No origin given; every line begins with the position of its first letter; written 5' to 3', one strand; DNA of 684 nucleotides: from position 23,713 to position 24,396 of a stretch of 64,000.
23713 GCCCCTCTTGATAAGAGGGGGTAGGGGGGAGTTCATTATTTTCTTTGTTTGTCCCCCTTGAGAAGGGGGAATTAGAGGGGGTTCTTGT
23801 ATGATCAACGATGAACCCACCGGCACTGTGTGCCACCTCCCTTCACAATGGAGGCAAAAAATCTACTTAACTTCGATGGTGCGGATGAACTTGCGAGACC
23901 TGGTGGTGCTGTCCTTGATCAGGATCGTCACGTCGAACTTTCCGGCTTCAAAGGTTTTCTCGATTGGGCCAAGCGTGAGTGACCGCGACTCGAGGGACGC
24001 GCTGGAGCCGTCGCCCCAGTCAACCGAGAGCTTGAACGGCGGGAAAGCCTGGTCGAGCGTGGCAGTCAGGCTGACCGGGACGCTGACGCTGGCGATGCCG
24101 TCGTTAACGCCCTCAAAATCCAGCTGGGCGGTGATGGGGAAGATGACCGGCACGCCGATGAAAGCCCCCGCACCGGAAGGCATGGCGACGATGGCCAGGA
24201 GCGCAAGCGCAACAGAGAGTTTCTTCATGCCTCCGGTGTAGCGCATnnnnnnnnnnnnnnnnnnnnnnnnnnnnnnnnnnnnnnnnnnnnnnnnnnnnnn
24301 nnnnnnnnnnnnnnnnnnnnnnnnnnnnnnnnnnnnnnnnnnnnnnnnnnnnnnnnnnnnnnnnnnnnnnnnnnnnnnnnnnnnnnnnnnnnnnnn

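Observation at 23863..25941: AT-rich single-gene island encoding an OLD-family ATPase–TOPRIM nuclease (GajA-like) with no partner gene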

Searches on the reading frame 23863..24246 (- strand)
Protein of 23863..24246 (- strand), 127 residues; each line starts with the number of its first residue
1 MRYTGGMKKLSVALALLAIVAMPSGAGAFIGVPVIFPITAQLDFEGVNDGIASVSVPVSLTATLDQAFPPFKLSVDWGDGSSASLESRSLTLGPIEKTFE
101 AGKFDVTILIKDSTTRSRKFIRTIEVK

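Call 3: search_protein_families(library=pfam, proteins=[window:23863-24246:-], max_evalue=0.1)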
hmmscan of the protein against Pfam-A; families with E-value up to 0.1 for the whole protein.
window:23863-24246:- (127 aa): 0 families

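Call 4: search_protein_families(library=padloc, proteins=[window:23863-24246:-], max_evalue=0.1)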
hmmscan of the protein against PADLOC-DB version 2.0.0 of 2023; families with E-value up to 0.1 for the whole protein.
window:23863-24246:- (127 aa): 1 family
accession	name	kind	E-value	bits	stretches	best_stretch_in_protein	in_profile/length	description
PDLC01966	CARF_HEPN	-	0.035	11.4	1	2-20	44-62/333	-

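Call 5: search_protein_families(library=ncbifam, proteins=[window:23863-24246:-], max_evalue=0.1)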
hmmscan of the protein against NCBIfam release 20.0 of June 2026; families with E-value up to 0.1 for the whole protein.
window:23863-24246:- (127 aa): 1 family
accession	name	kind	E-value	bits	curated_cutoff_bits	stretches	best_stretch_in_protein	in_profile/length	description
NF058578.1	CPR_pilus_PamR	equivalog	1.5e-05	24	300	1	38-117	153-229/297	pilus system RbmA-like protein PamR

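Call 18: find_homologous_proteins(query=window:23863-24246:-, max_evalue=0.01)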
Query window:23863-24246:- (127 aa): 4 proteins with E <= 0.01 among 61 candidates.
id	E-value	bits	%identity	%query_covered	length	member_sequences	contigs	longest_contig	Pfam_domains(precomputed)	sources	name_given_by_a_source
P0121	4.1e-72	257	97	100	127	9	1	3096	-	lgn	-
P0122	2.9e-63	229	89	95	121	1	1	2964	-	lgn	-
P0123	1.8e-58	213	83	95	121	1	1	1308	-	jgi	jgi:hypothetical protein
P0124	9.2e-42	160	61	100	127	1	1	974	-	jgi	jgi:hypothetical protein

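Call 20: find_encoding_contigs(protein=P0121, flank=5000, max_places=6)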
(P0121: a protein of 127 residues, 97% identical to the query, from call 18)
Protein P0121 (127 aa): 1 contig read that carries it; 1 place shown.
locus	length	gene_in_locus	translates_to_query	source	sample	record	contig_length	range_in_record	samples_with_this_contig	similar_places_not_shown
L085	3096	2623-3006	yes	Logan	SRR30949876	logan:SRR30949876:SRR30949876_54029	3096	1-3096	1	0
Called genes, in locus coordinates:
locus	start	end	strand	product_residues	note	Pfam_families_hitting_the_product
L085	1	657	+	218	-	?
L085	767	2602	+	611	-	PF03235:GmrSD_N, PF07510:GmrSD_C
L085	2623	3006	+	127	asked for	-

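Call 21: find_encoding_contigs(protein=P0122, flank=5000, max_places=4)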
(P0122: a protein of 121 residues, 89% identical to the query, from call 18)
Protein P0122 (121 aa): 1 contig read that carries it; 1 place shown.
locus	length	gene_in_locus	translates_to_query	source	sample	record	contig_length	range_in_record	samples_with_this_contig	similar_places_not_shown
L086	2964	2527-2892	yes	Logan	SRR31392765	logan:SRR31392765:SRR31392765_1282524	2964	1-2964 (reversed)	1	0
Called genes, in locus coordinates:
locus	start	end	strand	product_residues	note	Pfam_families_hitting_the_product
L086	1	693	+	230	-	?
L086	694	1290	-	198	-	-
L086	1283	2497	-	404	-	PF02463:SMC_N (weak), PF13175:AAA_15, PF13476:AAA_23 (weak), PF13555:AAA_29 (weak), PF13304:AAA_21, PF13175:AAA_15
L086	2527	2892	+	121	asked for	-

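Call 22: find_encoding_contigs(protein=P0123, flank=5000, max_places=4)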
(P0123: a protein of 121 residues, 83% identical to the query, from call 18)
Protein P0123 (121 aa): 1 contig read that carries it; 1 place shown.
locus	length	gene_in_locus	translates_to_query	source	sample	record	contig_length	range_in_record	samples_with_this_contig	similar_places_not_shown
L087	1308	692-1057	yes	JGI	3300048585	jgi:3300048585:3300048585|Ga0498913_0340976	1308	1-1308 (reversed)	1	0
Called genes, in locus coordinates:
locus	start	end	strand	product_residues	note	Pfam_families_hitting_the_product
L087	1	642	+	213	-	?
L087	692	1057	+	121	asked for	-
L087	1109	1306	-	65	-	?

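Call 23: find_encoding_contigs(protein=P0124, flank=5000, max_places=4)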
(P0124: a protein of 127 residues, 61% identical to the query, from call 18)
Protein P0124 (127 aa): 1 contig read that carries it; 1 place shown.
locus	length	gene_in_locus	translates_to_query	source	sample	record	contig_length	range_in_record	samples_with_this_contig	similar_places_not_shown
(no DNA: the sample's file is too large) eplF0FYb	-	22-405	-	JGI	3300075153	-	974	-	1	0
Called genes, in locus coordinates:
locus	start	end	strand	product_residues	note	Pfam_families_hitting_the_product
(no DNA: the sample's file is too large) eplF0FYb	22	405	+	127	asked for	-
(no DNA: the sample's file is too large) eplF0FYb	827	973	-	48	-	?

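Call 35: search_protein_families(library=padloc, proteins=[L086:1283-2497:-, L086:694-1290:-, L087:1-642:+, L094:8229-10238:-, L088:8311-8736:-, L088:9195-9485:+, L093:9497-10183:+, L093:9179-9436:+, L085:767-2602:+, L093:8361-8972:+], max_evalue=0.001)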
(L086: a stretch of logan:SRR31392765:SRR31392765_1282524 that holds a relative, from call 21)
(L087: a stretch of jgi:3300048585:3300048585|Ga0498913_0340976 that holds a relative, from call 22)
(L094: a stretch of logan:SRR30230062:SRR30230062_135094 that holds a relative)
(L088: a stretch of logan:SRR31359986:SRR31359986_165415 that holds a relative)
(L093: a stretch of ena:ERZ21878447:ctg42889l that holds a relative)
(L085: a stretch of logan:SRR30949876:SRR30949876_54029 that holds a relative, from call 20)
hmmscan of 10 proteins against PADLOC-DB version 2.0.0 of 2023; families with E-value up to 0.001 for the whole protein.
L086:1283-2497:- (404 aa): 98 families (the best 25 are shown)
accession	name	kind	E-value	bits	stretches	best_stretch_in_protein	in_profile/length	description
PDLC04180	HEC-01A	-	5.7e-145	481.3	1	18-390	1-371/382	-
PDLC04178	HEC-01A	-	5.7e-46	155.3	1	17-369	6-360/399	-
PDLC04182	HEC-01A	-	2.8e-38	130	2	151-378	165-388/406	-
PDLC02980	AriA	-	1.6e-31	108.4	1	43-340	3-303/304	-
PDLC04175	HEC-01A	-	1.6e-30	104.4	1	20-371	6-341/363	-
PDLC04176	HEC-01A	-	1.8e-30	104.6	1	18-377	1-358/371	-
PDLC04144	HEC-01B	-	1.2e-27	95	2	18-139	1-116/395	-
PDLC02335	AbiLi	-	1.6e-27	94.5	1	15-356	46-254/326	AbiLi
PDLC04179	HEC-01A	-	5e-25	86.5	2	164-370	232-433/459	-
PDLC04177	HEC-01A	-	1.9e-24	84.4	2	229-367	234-367/393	-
PDLC04391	PDC-M07A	-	2.8e-24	83.9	2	20-155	2-133/412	-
PDLC04183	HEC-01A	-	6.3e-24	82.8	2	20-104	5-85/402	-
PDLC04135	mad3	-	3.2e-23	80.9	1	20-342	2-329/374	mads_3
PDLC02979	AriA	-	6e-22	76.9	2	18-105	1-86/373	-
PDLC04541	PDC-M25A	-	2.1e-20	71.2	1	20-337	2-307/380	-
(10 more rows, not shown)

L086:694-1290:- (198 aa): 9 families
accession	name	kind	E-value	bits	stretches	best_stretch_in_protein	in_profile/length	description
PDLC04194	HEC-01B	-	1e-48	163.8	1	1-197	1-199/204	-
PDLC04193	HEC-01B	-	2.4e-40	136.5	1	10-192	8-189/195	-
PDLC04197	HEC-01B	-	8.1e-32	108.5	1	35-192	31-186/192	-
PDLC04191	HEC-01B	-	1.7e-09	35.9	1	42-140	50-144/192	-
PDLC04143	HEC-01A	-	6e-06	24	1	46-138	49-148/190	-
PDLC04185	HEC-01B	-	2e-05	22.8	1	59-137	65-141/188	-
PDLC04206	HEC-01B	-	4e-05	21.5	1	58-110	78-133/219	-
PDLC04205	HEC-01B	-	4.9e-05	21.1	1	58-106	77-128/213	-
PDLC04210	HEC-01B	-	0.0005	17.9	0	85-146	108-177/217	-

L087:1-642:+ (213 aa): 2 families
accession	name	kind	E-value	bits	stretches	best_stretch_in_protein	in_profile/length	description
PDLC01843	CARF2--CARF_HEPN_CSX20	-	0.00024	18.1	1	66-187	248-364/498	-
PDLC03836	DzbB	-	0.00035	18.1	0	29-188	195-314/341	-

L094:8229-10238:- (669 aa): 0 families

L088:8311-8736:- (141 aa): 0 families

L088:9195-9485:+ (96 aa): 0 families

L093:9497-10183:+ (228 aa): 0 families

L093:9179-9436:+ (85 aa): 0 families

L085:767-2602:+ (611 aa): 32 families (the best 25 are shown)
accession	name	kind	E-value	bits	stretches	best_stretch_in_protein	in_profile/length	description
PDLC02688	Orf5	-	1.1e-74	250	1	19-560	2-537/554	Orf5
PDLC04157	HEC-06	-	7.3e-70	234.1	1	9-562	4-531/558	-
PDLC04155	HEC-06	-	2.2e-68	229.1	1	15-563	8-535/562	-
PDLC04154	HEC-06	-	3.7e-61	205.4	1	14-561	9-539/569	-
PDLC02700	Orf5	-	2.6e-50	169.7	1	22-575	7-544/555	Orf5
PDLC02687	Orf5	-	3.6e-49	165.9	1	25-562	16-534/543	Orf5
PDLC02686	Orf5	-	8.2e-43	144.7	2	12-275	3-262/566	Orf5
PDLC02695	Orf5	-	3.5e-42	142.6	1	12-564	3-579/601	Orf5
PDLC02693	Orf5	-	4.3e-42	142.8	1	26-607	8-542/543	Orf5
PDLC02701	Orf5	-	4e-38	129.3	1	19-573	10-581/596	Orf5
PDLC02691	Orf5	-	3.3e-34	116.4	1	12-603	3-575/579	Orf5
PDLC02694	Orf5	-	1.2e-26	91.5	1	26-280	16-270/574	Orf5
PDLC02692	Orf5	-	1.9e-25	87.6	1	27-561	8-531/558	Orf5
PDLC02690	Orf5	-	1.4e-24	84.9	1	24-556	7-495/531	Orf5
PDLC02792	SspE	-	1.4e-22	77.9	2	27-111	25-117/771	SspE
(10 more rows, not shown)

L093:8361-8972:+ (203 aa): 0 families

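Call 36: search_protein_families(library=pfam, proteins=[L086:1283-2497:-, L086:694-1290:-, L087:1-642:+, L094:8229-10238:-, L088:8311-8736:-, L088:9195-9485:+, L093:9497-10183:+, L093:9179-9436:+, L085:767-2602:+, L093:8361-8972:+], max_evalue=0.01)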
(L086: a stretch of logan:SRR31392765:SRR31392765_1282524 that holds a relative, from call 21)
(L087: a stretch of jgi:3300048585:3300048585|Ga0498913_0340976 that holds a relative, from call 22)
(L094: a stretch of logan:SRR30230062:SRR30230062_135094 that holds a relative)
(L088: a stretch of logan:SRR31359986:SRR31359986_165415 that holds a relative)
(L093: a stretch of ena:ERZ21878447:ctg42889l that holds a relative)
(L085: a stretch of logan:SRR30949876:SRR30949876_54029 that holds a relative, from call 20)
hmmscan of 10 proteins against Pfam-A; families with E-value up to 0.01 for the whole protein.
L086:1283-2497:- (404 aa): 7 families
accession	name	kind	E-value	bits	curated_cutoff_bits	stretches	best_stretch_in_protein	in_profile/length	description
PF13304.12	AAA_21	-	4.7e-32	112.7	27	1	43-340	3-303/304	AAA domain, putative AbiEii toxin, Type IV TA system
PF13175.12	AAA_15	-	1.2e-20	74.9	32.1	2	18-144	1-92/374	AAA ATPase domain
PF02463.25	SMC_N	-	1.9e-08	34.5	40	1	20-62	2-47/220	RecF/RecN/SMC N terminal domain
PF13555.12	AAA_29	-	7.9e-07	29.2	27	1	21-59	2-42/61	P-loop containing region of AAA domain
PF13476.12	AAA_23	-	1.2e-06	29.7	27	1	23-164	2-117/201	AAA domain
PF11398.14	DUF2813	-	3.8e-05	23.7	21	0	294-351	283-334/372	Protein of unknown function (DUF2813)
PF00005.33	ABC_tran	-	0.0002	22.4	25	0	33-60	5-32/137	ABC transporter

L086:694-1290:- (198 aa): 1 family
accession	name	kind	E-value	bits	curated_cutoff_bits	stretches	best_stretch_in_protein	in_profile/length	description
PF14103.11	DUF4276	-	0.00039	21.1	30.2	1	24-137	20-154/192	Domain of unknown function (DUF4276)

L087:1-642:+ (213 aa): 0 families

L094:8229-10238:- (669 aa): 0 families

L088:8311-8736:- (141 aa): 2 families
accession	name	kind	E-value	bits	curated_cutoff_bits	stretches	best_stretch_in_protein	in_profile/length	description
PF20205.3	DUF6567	-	0.00029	21.1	27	1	1-41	1-41/123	Family of unknown function (DUF6567)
PF24381.1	DUF7537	-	0.0068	16.4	31.7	1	3-65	1-61/258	Family of unknown function (DUF7537)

L088:9195-9485:+ (96 aa): 1 family
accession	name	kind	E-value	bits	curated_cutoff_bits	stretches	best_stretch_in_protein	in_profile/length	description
PF07531.19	TAFH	-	0.007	16.8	27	1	50-87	16-52/90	NHR1 homology to TAF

L093:9497-10183:+ (228 aa): 0 families

L093:9179-9436:+ (85 aa): 0 families

L085:767-2602:+ (611 aa): 2 families
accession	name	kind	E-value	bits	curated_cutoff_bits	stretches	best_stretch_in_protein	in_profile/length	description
PF03235.19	GmrSD_N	-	3.8e-39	135.3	33.2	1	20-252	2-199/199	GmrSD restriction endonuclease, N-terminal domain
PF07510.16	GmrSD_C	-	1.5e-17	64.2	23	1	453-600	12-136/138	GmrSD restriction endonucleases, C-terminal domain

L093:8361-8972:+ (203 aa): 1 family
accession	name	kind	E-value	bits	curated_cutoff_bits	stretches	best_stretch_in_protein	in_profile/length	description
PF14235.11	DUF4337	-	8.6e-29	101.2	27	1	12-196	5-161/161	Domain of unknown function (DUF4337)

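Call 60: predict_structure(alignment_id=A4)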
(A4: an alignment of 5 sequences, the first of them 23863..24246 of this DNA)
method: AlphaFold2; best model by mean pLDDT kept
length: 127 residues; sequences in the alignment: 5
mean_pLDDT: 73.7   pTM: 0.61
mean pLDDT of the five models: 73.7, 70.7, 69.2, 59.5, 56.6
residues with pLDDT >= 90: 22; 70-90: 69; 50-70: 2; < 50: 34
segments of 3 or more residues with pLDDT < 50: 1-34
pLDDT, mean of each block of 10 residues (from residue 1): 38 39 37 62 84 85 83 90 90 88 91 86 88
secondary structure, 60 per line:
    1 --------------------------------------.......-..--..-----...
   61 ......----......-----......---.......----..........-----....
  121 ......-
elements in order: E39-45 E58-66 E71-76 E82-87 E91-97 E102-111 E117-126

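Call 67: fold_search(model_id=the predicted structure, library=pdb)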
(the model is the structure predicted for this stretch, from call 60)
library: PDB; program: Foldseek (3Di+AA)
matches with E <= 10: 1790; with E <= 0.001: 5
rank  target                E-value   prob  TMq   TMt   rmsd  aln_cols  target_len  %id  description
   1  2y72_A                3.8e-04  1.00  0.55  0.78   2.3        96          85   17  Crystal structure of the PKD Domain of Collagenase G from Clostridium Histolyticum at 1.18 Angstrom Resolution. (released 2011-09-28)
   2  4tn9_A                5.0e-04  1.00  0.53  0.75   2.7        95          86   17  Crystal structure of Clostridium histolyticum ColG collagenase polycystic kidney disease-like domain at 1.4 Angstrom r (released 2015-03-11)
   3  4aqo                  5.3e-04  1.00  0.54  0.76   2.7        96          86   17  CRYSTAL STRUCTURE OF THE CALCIUM BOUND PKD-like DOMAIN OF COLLAGENASE G FROM CLOSTRIDIUM HISTOLYTICUM AT 0.99 ANGSTROM R (released 2013-06-05)
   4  4jrw_A                6.2e-04  1.00  0.53  0.74   2.7        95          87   17  Crystal structure of Clostridium histolyticum colg collagenase PKD domain 2 at 1.6 Angstrom resolution (released 2014-05-21)
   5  5gm6_B                6.6e-04  1.00  0.46  0.05   4.6       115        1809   15  Cryo-EM structure of the activated spliceosome (Bact complex) at 3.5 angstrom resolution (released 2016-09-21)
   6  7dco_D                1.0e-03  1.00  0.46  0.05   4.6       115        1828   15  Cryo-EM structure of the activated spliceosome (Bact complex) at an atomic resolution of 2.5 angstrom (released 2021-03-17)
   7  4xed                  1.1e-03  1.00  0.52  0.65   3.3        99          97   12  PKD domain of M14-like peptidase from Thermoplasmatales archaeon SCGC AB-540-F20 (released 2015-05-13)
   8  6fg9_A                1.7e-03  1.00  0.52  0.08   3.6        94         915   22  Mouse SORCS2 ectodomain (sortilin related VPS10 domain containing receptor 2) (released 2018-08-01)
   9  5b71_E                2.3e-03  1.00  0.50  0.65   3.4       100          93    8  Crystal structure of complement C5 in complex with SKY59 (released 2017-05-03)
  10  6fg9_B                2.4e-03  1.00  0.52  0.08   3.5        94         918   21  Mouse SORCS2 ectodomain (sortilin related VPS10 domain containing receptor 2) (released 2018-08-01)
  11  4jgu_A                4.8e-03  1.00  0.51  0.66   3.0        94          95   13  Crystal structure of Clostridium histolyticum ColH collagenase polycystic kidney-disease-like domain 2b at 1.4 Angstro (released 2014-03-05)
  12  2ox5_B                5.6e-03  1.00  0.51  0.58   2.6        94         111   16  The SoxYZ complex of Paracoccus pantotrophus (released 2007-05-22)
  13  5tvz_MODEL_1_A        5.6e-03  1.00  0.47  0.54   4.0       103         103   18  Solution NMR structure of Saccharomyces cerevisiae Pom152 Ig-like repeat, residues 718-820 (released 2017-02-22)
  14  4u6t_A                6.3e-03  1.00  0.49  0.69   4.4        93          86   15  Crystal structure of the Clostridium histolyticum colH collagenase polycystic kidney disease-like domain 2a at 1.76 An (released 2015-03-11)
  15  7wqp_R                6.6e-03  1.00  0.44  0.55   4.2       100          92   11  Adeno-associated virus serotype PHP.eB in complex with AAVR (released 2022-06-15)
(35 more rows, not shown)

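Call 72: find_related_loci(query=A4, collection=metagenome_contigs, flank=6000)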
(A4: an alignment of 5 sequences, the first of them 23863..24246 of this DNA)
Query A4 (127 aa) in metagenome_contigs; peptide patterns used: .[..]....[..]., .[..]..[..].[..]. (x = any residue, [..] = any of these).
214 stretches matched a pattern, but none encodes a relative of the query by tblastn (E <= 1e-3).

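Call 90: search_protein_families(library=ncbifam, proteins=[L094:8229-10238:-, L087:1-642:+, L088:8311-8736:-, L088:9195-9485:+, L093:9497-10183:+, L093:9179-9436:+], max_evalue=0.01)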
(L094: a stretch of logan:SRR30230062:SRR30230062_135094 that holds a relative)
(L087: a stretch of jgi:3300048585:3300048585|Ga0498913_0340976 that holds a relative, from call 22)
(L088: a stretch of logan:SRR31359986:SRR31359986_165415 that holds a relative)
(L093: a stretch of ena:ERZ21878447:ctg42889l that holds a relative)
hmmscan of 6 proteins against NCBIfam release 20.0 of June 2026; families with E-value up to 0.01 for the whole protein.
L094:8229-10238:- (669 aa): 0 families

L087:1-642:+ (213 aa): 0 families

L088:8311-8736:- (141 aa): 11 families
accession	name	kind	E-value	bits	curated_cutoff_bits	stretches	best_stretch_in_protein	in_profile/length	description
NF040528.1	SP_0198_lipo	equivalog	0.00013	21.9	100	1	2-59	1-58/144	SP_0198 family lipoprotein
NF052551.1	EnvBioLpgNMYCTU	equivalog_domain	0.00041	19.8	250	1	1-58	1-55/227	envelope biogenesis lipoprotein LpqN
NF058647.1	lipo_LytA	equivalog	0.00055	20.1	110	1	1-46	1-45/107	acidic lipoprotein LytA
NF047879.1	catechol_SstD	exception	0.00066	18.8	450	1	1-59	1-64/343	ferrated catecholamine ABC transporter substrate-binding lipoprotein SstD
NF053527.1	lipo_Cory_WKLS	subfamily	0.00089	19.2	105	1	5-50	1-44/166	WKL family lipoprotein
NF042930.1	EF0163_fam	equivalog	0.0012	18.4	65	1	7-59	3-55/165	EF0163 family protein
NF053532.1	lipo_SCO4651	subfamily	0.0014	18.4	65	1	2-41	1-40/277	SCO4651 family lipoprotein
NF041193.1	lipo_SP0191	subfamily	0.0018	18.4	75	1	1-51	1-49/190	SP0191 family lipoprotein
NF041428.1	TrsH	subfamily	0.0018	18.4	150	1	7-50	5-48/149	TrsH/TraH family protein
NF045774.1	cytochro_C551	exception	0.0018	18.2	118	1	1-44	1-41/110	cytochrome c551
TIGR02898.1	spore_YhcN_YlaJ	subfamily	0.0071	16.7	99.75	1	8-60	3-57/158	YhcN/YlaJ family sporulation lipoprotein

L088:9195-9485:+ (96 aa): 0 families

L093:9497-10183:+ (228 aa): 0 families

L093:9179-9436:+ (85 aa): 0 families
